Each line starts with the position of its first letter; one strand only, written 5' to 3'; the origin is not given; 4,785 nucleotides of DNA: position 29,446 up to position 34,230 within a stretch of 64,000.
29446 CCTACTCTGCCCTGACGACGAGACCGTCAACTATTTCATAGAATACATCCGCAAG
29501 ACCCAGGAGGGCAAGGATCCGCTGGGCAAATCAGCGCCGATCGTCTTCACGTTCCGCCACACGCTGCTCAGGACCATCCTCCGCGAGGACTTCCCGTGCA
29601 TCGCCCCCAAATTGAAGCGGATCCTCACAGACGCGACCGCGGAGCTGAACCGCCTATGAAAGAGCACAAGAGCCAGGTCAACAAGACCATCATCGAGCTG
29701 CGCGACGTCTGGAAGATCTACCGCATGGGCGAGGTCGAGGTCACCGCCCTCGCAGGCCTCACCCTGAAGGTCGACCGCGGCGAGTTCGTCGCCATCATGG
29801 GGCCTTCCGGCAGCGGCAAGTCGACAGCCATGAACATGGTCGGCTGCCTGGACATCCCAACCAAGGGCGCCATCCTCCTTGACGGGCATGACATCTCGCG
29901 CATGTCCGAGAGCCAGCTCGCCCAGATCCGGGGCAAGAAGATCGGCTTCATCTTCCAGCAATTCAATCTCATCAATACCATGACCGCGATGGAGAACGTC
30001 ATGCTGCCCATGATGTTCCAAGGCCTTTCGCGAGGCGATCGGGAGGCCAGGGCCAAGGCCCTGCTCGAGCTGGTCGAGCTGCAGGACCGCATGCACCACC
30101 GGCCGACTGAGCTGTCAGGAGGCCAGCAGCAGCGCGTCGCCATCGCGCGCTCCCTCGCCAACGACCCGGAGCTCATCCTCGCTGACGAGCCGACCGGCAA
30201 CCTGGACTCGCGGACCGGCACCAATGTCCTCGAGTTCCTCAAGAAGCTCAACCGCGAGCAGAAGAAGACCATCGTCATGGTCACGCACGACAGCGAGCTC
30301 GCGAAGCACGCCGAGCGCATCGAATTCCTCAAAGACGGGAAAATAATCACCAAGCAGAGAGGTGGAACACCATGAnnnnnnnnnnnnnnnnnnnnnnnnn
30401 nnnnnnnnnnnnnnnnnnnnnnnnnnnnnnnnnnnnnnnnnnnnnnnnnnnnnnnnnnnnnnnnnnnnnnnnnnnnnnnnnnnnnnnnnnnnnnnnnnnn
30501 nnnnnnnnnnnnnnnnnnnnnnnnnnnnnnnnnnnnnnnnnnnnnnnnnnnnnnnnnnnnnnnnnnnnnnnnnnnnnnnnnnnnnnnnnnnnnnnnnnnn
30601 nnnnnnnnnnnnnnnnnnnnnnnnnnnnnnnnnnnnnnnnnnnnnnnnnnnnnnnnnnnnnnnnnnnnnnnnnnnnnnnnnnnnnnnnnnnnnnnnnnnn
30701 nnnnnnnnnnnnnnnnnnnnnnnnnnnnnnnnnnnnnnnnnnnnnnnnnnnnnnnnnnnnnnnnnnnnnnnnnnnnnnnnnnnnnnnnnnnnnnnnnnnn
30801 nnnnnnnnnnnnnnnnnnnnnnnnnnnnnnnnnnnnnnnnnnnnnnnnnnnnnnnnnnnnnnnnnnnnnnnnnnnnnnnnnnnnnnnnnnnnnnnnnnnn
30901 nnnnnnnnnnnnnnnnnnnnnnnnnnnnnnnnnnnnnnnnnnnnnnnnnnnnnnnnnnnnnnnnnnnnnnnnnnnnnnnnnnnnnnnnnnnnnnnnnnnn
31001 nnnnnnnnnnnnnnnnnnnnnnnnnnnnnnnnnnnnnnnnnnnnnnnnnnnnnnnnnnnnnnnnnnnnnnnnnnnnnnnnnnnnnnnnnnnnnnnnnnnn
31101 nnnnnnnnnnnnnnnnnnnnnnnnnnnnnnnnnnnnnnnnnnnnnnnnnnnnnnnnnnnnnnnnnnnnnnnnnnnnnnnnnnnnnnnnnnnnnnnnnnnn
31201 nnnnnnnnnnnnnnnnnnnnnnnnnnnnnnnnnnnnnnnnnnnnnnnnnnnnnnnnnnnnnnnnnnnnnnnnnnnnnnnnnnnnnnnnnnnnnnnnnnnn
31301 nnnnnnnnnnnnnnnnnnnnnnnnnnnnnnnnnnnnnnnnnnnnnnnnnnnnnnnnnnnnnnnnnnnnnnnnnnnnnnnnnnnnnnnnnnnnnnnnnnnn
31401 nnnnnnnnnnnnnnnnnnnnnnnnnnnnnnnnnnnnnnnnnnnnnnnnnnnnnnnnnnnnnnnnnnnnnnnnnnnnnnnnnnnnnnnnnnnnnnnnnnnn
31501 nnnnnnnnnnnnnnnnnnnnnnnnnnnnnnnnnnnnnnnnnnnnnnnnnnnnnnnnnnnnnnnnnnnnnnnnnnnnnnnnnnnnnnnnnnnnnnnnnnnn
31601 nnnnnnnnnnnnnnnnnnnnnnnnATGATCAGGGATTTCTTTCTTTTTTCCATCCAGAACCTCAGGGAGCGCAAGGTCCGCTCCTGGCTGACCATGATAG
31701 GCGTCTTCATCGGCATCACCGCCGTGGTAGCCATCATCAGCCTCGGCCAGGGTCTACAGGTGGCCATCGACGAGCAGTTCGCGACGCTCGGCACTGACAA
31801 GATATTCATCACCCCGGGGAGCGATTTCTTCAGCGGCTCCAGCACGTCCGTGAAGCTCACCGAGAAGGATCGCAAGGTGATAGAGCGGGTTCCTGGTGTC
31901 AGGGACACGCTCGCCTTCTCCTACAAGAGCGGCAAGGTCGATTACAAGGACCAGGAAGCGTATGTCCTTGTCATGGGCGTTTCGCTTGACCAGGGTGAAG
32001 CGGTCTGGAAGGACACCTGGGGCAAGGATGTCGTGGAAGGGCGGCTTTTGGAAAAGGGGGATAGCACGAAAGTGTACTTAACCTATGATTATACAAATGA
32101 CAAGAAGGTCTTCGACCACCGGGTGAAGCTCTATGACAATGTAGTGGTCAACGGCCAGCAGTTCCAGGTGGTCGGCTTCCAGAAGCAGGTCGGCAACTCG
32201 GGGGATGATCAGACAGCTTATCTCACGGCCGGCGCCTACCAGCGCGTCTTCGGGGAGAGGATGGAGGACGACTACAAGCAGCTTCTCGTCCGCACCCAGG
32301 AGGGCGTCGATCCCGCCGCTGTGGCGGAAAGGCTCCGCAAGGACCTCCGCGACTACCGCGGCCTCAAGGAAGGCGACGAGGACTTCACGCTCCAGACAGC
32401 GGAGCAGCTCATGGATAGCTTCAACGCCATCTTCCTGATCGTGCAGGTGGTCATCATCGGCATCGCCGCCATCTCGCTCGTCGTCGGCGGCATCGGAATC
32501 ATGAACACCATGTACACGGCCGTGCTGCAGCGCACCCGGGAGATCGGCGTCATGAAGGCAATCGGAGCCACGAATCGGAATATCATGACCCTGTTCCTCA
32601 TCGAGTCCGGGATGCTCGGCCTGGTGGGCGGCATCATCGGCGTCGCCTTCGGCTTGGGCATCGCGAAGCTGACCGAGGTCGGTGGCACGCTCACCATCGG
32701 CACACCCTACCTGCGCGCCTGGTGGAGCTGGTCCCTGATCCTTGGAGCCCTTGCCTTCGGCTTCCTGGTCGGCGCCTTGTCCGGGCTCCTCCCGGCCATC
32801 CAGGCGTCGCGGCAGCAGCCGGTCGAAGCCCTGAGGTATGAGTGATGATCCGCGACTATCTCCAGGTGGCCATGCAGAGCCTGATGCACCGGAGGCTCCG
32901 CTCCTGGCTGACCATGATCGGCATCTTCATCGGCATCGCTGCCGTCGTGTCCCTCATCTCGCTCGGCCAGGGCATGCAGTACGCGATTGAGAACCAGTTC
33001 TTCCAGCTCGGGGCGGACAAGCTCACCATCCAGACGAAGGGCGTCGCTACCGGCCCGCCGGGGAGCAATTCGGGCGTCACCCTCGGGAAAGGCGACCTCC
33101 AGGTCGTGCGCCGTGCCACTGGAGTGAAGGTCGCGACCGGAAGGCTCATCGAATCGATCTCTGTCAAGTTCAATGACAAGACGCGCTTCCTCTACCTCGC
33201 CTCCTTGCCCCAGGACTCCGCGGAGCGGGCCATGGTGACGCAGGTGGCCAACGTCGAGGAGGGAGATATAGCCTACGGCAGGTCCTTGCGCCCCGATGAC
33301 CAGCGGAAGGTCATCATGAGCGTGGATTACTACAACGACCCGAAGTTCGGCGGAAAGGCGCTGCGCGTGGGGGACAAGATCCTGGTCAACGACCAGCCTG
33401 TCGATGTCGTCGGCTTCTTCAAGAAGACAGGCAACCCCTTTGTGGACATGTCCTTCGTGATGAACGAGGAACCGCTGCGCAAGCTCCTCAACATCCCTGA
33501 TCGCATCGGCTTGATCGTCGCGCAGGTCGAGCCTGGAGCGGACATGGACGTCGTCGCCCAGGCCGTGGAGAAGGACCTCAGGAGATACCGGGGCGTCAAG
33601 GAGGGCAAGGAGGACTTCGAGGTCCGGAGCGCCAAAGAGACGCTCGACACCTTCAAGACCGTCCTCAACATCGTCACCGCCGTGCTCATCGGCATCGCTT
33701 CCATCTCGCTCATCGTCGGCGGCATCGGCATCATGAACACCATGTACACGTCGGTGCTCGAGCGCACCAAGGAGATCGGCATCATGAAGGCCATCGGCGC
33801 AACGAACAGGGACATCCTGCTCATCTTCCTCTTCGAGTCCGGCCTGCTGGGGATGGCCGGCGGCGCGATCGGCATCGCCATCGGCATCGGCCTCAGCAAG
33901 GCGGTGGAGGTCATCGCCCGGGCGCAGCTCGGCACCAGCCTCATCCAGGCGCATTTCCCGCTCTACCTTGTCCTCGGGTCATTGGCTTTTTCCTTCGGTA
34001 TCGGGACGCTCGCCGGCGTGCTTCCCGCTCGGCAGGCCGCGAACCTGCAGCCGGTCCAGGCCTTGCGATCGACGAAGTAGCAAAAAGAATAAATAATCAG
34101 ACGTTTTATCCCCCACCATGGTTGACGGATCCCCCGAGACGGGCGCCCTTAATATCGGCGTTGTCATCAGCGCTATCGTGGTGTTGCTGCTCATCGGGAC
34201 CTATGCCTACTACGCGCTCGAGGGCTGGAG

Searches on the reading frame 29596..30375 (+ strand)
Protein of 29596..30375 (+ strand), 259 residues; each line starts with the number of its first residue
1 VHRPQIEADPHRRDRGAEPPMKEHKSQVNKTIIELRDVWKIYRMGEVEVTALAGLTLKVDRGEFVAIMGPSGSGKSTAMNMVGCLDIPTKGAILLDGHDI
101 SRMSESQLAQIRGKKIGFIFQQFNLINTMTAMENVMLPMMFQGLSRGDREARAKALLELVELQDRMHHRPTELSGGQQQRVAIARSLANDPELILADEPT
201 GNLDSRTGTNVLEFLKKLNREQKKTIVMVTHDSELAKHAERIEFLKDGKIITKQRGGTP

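Call 100: search_protein_families(library=pfam, proteins=[window:29596-30375:+], max_evalue=0.5)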
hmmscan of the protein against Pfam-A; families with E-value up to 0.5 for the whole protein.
window:29596-30375:+ (259 aa): 16 families
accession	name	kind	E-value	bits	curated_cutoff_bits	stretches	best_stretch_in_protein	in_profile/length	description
PF00005.33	ABC_tran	-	4.5e-35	121.7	25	1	53-200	2-136/137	ABC transporter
PF02463.25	SMC_N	-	9.6e-06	25.6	40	1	63-242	25-208/220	RecF/RecN/SMC N terminal domain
PF13304.12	AAA_21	-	0.00085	19.9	27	0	170-235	235-302/304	AAA domain, putative AbiEii toxin, Type IV TA system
PF13555.12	AAA_29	-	0.0013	18.9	27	1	56-79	16-39/61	P-loop containing region of AAA domain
PF25199.1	nSTAND_NTPase5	-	0.0015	18.8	34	1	57-84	36-63/145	Novel STAND NTPase 5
PF20720.3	nSTAND3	-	0.0017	18.5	27.2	1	59-82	14-37/155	Novel STAND NTPase 3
PF20703.3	nSTAND1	-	0.0021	18.2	27.1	1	53-77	24-48/379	Novel STAND NTPase 1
PF13191.12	AAA_16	-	0.0028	18.6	32.6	1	48-102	8-63/167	AAA ATPase domain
PF13401.12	AAA_22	-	0.0046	17.7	27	1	62-82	5-25/130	AAA domain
PF12846.13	AAA_10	-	0.011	15.3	27.5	0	64-161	23-114/362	AAA-like domain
PF13238.12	AAA_18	-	0.017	16.1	29.4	0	65-79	1-15/128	AAA domain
PF03193.22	RsgA_GTPase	-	0.033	14.5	30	1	29-81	73-125/174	RsgA GTPase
PF13479.12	AAA_24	-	0.041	14.2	27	0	65-90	5-23/195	AAA domain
PF13481.12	AAA_25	-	0.061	13.4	27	1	59-78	30-49/195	AAA domain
PF13558.12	SbcC_Walker_B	-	0.14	12.8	27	0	167-216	27-89/90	SbcC/RAD50-like, Walker B motif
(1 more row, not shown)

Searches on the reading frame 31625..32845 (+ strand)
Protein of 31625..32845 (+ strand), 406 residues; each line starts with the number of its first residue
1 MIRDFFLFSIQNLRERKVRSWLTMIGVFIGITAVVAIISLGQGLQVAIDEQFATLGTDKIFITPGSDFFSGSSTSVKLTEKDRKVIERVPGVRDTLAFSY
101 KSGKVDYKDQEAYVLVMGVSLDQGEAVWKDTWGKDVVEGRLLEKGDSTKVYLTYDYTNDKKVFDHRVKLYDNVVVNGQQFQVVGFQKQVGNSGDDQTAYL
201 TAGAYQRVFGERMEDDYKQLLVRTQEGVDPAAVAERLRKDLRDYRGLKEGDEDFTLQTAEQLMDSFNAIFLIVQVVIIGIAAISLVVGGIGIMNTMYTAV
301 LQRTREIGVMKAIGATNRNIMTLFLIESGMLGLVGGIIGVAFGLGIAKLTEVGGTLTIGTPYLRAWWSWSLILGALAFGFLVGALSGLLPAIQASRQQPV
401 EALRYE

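Call 45: search_protein_families(library=pfam, proteins=[window:31625-32845:+], max_evalue=0.001)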
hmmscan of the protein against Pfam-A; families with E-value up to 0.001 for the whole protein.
window:31625-32845:+ (406 aa): 2 families
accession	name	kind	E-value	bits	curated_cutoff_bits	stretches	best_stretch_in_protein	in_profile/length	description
PF12704.14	MacB_PCD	-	9.3e-25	88.6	27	1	20-239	1-206/207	MacB-like periplasmic core domain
PF02687.27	FtsX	-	2e-21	76.7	25.5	1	280-399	3-120/120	FtsX-like permease C-terminal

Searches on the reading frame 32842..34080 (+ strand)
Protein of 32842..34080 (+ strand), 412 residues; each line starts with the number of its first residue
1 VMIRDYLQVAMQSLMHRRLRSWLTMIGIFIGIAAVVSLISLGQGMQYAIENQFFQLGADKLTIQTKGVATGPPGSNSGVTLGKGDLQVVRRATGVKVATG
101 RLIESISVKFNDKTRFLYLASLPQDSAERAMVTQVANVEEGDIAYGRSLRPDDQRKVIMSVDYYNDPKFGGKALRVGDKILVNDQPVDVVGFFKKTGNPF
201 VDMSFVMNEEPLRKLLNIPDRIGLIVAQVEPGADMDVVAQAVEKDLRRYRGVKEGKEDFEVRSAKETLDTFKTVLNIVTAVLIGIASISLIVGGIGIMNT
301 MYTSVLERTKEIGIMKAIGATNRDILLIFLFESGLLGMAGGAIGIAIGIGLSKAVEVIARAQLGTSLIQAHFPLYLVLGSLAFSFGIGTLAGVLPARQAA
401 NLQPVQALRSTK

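Call 45: search_protein_families(library=pfam, proteins=[window:32842-34080:+], max_evalue=0.001)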
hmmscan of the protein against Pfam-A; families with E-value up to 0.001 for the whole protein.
window:32842-34080:+ (412 aa): 2 families
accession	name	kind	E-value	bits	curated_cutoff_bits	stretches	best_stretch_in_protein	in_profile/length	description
PF02687.27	FtsX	-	2.7e-22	79.5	25.5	1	285-404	3-120/120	FtsX-like permease C-terminal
PF12704.14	MacB_PCD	-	5.4e-21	76.3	27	1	21-244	1-206/207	MacB-like periplasmic core domain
